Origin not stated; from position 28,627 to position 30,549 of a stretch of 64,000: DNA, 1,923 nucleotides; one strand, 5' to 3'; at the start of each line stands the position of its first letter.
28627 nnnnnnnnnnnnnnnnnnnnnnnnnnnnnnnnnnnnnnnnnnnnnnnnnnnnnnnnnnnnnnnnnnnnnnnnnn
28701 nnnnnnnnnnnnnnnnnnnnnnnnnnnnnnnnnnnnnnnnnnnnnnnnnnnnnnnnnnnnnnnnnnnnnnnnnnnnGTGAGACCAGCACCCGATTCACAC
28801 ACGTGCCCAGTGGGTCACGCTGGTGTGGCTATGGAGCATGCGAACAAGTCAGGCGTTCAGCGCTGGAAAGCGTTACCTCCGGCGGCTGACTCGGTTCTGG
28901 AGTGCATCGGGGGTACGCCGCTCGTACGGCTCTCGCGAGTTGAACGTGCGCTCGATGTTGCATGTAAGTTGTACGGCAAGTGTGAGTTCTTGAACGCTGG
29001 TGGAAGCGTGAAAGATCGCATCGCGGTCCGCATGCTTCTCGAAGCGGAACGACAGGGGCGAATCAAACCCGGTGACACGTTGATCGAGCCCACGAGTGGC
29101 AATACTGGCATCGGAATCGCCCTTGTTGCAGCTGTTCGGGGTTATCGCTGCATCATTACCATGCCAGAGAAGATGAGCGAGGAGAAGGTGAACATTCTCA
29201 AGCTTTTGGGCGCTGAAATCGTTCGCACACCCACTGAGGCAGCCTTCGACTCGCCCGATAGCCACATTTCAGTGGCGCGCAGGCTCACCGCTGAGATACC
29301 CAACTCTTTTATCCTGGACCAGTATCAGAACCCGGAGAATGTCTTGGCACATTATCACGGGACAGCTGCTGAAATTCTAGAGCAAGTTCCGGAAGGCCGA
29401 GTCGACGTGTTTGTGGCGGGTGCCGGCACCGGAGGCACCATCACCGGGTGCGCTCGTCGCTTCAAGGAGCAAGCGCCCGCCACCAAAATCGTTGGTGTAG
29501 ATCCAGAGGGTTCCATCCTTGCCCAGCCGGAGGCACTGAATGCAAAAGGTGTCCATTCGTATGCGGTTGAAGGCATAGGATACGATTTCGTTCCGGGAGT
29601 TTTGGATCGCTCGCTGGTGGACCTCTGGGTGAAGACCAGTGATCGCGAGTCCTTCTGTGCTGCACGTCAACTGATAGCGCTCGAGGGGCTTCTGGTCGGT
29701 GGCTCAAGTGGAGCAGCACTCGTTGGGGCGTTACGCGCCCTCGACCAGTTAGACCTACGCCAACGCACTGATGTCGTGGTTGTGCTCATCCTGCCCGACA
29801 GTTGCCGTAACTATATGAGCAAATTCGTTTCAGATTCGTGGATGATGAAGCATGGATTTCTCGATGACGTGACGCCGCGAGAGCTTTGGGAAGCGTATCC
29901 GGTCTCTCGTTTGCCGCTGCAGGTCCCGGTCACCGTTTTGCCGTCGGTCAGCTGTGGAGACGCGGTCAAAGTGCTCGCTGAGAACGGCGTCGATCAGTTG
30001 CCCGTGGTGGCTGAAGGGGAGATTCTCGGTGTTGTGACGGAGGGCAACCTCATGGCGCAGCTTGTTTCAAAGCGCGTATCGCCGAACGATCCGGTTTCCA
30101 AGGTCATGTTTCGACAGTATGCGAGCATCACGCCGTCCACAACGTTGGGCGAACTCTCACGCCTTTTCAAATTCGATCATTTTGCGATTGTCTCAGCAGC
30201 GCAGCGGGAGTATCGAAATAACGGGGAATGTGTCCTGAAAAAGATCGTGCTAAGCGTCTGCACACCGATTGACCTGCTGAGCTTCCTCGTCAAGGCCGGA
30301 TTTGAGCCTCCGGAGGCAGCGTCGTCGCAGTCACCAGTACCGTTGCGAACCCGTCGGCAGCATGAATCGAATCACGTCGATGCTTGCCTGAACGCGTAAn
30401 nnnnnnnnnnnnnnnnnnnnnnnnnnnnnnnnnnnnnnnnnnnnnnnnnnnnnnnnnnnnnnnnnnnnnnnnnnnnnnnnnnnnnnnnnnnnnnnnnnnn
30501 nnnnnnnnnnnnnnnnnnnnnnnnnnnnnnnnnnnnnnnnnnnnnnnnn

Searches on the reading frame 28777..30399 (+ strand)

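Call 46: search_protein_families(library=pfam, proteins=[window:28777-30399:+], max_evalue=0.00001)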
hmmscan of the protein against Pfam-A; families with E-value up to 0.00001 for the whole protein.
window:28777-30399:+ (540 aa): 2 families
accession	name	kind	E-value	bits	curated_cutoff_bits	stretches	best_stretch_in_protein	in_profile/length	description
PF00291.31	PALP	-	1.2e-77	261.6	35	1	42-337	3-293/295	Pyridoxal-phosphate dependent enzyme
PF00571.33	CBS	-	3.6e-12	46.9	24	1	380-429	5-55/57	CBS domain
